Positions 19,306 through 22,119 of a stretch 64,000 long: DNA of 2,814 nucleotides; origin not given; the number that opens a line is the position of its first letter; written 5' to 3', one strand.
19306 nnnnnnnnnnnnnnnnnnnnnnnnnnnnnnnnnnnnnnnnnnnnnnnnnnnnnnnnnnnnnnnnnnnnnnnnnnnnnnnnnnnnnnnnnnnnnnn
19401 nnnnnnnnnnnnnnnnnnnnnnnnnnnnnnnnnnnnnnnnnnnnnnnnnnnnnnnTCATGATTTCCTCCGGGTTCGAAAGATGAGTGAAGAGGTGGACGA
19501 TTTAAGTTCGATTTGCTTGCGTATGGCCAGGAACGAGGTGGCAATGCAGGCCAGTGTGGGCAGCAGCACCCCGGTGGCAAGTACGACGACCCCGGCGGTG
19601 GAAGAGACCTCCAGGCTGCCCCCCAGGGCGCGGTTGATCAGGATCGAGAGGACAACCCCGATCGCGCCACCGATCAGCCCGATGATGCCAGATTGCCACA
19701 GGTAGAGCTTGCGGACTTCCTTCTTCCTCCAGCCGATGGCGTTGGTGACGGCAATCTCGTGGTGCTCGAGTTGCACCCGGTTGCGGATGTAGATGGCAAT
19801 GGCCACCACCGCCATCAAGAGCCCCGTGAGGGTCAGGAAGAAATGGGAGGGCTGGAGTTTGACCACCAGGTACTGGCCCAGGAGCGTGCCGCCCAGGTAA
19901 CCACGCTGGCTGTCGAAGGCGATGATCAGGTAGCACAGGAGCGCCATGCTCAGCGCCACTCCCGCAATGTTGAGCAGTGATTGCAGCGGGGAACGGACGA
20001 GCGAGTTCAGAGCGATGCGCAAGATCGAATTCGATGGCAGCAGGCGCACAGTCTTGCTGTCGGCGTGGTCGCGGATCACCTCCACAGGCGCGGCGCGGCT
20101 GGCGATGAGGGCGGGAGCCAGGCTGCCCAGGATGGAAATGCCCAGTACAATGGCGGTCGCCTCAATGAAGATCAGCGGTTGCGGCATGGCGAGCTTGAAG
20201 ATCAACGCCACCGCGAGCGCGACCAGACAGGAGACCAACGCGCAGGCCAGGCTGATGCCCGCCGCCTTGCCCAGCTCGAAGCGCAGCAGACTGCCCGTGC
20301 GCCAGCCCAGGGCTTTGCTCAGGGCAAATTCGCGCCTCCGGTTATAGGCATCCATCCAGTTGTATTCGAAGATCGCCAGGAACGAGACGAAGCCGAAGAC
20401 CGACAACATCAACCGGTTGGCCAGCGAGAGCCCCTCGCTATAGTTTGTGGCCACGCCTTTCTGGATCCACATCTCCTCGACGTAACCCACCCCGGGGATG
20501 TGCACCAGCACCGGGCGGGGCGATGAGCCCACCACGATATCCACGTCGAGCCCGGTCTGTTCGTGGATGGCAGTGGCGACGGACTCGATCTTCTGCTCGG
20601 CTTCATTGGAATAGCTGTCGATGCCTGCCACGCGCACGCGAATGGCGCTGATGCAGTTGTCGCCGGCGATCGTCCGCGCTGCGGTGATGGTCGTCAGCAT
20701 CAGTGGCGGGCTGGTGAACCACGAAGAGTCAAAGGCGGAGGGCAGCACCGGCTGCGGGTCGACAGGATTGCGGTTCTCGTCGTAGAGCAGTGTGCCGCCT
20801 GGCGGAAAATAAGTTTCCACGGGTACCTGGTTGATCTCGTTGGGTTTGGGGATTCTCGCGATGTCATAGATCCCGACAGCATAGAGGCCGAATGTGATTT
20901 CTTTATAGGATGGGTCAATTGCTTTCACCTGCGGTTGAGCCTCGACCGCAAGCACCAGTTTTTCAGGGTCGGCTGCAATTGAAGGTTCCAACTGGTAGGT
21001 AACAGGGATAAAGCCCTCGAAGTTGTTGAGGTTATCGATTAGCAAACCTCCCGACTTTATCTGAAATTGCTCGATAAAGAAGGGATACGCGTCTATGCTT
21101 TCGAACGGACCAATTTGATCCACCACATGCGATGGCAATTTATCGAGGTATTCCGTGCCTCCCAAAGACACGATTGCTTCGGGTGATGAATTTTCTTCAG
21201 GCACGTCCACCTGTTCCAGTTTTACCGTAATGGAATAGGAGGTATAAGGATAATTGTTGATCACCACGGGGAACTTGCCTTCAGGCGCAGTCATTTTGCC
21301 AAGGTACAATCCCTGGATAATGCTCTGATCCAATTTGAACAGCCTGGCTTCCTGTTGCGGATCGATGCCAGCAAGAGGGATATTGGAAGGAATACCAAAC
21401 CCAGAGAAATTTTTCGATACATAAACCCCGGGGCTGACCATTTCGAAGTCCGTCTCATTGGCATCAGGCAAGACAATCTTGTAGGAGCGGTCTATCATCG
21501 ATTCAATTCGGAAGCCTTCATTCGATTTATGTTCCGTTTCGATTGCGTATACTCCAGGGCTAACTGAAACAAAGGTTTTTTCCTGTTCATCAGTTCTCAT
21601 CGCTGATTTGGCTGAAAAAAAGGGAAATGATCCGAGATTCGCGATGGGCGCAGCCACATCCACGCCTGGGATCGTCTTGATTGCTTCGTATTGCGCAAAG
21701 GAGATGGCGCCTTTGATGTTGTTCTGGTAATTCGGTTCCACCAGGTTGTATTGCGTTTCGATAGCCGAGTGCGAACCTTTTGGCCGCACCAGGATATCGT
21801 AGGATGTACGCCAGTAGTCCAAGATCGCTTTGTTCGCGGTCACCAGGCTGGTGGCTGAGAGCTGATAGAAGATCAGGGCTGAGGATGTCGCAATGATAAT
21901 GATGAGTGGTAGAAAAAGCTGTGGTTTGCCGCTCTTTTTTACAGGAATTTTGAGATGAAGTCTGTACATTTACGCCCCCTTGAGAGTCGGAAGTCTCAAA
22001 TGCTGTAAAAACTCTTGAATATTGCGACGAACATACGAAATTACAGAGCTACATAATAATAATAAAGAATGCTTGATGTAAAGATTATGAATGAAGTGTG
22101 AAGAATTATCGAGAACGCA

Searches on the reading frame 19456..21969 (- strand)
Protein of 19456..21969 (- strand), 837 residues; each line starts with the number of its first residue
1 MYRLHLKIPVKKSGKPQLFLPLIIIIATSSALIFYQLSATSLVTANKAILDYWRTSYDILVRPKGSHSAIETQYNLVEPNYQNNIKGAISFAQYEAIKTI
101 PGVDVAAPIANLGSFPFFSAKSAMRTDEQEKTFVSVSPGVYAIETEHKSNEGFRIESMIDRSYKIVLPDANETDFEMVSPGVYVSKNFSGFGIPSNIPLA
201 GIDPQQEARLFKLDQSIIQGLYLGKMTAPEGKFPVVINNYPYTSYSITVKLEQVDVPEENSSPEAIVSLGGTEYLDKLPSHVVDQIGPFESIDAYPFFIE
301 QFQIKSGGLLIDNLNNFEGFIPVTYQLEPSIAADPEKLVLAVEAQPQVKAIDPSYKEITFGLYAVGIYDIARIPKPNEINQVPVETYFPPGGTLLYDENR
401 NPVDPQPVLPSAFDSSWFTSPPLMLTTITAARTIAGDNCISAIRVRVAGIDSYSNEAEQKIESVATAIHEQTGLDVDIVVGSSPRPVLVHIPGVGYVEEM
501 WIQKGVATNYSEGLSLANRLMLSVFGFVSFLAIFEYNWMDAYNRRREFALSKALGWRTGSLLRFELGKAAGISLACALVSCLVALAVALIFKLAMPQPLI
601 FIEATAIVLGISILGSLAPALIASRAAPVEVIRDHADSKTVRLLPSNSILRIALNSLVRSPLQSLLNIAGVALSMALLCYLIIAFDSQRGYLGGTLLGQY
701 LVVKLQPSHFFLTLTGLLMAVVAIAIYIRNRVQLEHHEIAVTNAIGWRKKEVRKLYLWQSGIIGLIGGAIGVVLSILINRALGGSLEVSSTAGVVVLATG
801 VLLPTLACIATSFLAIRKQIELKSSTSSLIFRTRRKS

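Call 4: search_protein_families(library=pfam, proteins=[window:19456-21969:-], max_evalue=0.1)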
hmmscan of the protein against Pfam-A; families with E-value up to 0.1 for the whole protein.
window:19456-21969:- (837 aa): 1 family
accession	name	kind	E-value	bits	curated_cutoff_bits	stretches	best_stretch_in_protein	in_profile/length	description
PF02687.27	FtsX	-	2.6e-17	63.4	25.5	2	711-819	2-115/120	FtsX-like permease C-terminal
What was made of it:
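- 19456..21969 (-): 837-aa FtsX/MacB-type (type VII ABC) permease. TM1, then an extracytoplasmic domain of about 480 aa (residues ~36-515), then seven more TM segments. Pfam FtsX matches twice (call 4).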

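Call 5: search_protein_families(library=ncbifam, proteins=[window:19456-21969:-], max_evalue=0.1)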
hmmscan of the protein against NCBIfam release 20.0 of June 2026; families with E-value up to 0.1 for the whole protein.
window:19456-21969:- (837 aa): 5 families
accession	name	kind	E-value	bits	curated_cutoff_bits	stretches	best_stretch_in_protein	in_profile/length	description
TIGR03434.1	ADOP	subfamily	1.2e-10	40.2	622.3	2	711-817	683-790/803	ADOP family duplicated permease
TIGR02212.1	lolCE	equivalog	3.3e-06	26.3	362.45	1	731-781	291-341/411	lipoprotein-releasing ABC transporter permease subunit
NF007826.0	PRK10535.1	equivalog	0.00072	17.9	966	1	711-818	524-635/648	macrolide ABC transporter ATP-binding protein/permease MacB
TIGR00439.2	FtsX_Gneg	equivalog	0.022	14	255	2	711-787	170-248/292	permease-like cell division protein FtsX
NF008357.0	PRK11146.1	exception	0.043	12.6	439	1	732-782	295-345/414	lipoprotein-releasing ABC transporter permease subunit LolE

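Call 90: search_solved_structures(query=window:19456-21969:-, max_evalue=0.01)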
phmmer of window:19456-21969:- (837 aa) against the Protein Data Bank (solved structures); distinct sequences matched with E-value up to 0.01: 2.
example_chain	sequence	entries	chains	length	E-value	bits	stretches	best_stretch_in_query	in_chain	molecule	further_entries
5lil_A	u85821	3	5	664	0.0065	17.8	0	732-826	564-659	Macrolide export ATP-binding/permease protein MacB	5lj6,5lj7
5gko_A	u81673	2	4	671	0.0092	17.3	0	732-817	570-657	Macrolide export ATP-binding/permease protein MacB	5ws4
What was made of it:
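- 19456..21969 (-): Weak MacB match in PDB (call 90).
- On Type VII (MacB/FtsX) ABC transporter: There is a weak PDB match to MacB (call 90).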

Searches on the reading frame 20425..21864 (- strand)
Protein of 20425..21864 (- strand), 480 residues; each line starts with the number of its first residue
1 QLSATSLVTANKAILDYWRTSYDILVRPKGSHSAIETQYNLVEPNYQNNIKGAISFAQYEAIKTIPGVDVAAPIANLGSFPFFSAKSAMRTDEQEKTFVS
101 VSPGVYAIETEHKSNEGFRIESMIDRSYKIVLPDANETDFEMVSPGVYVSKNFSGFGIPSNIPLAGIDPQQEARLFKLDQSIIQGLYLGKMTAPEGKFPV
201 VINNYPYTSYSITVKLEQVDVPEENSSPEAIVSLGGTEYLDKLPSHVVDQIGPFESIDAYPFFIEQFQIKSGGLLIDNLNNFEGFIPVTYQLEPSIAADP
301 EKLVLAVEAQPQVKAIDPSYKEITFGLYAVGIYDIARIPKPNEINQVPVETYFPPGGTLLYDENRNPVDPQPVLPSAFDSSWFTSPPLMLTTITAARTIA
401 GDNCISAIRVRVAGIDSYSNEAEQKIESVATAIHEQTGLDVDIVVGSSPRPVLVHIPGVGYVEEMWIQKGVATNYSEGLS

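Call 89: search_protein_families(library=pfam, proteins=[window:20425-21864:-], max_evalue=1)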
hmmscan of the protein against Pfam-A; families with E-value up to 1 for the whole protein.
window:20425-21864:- (480 aa): 0 families
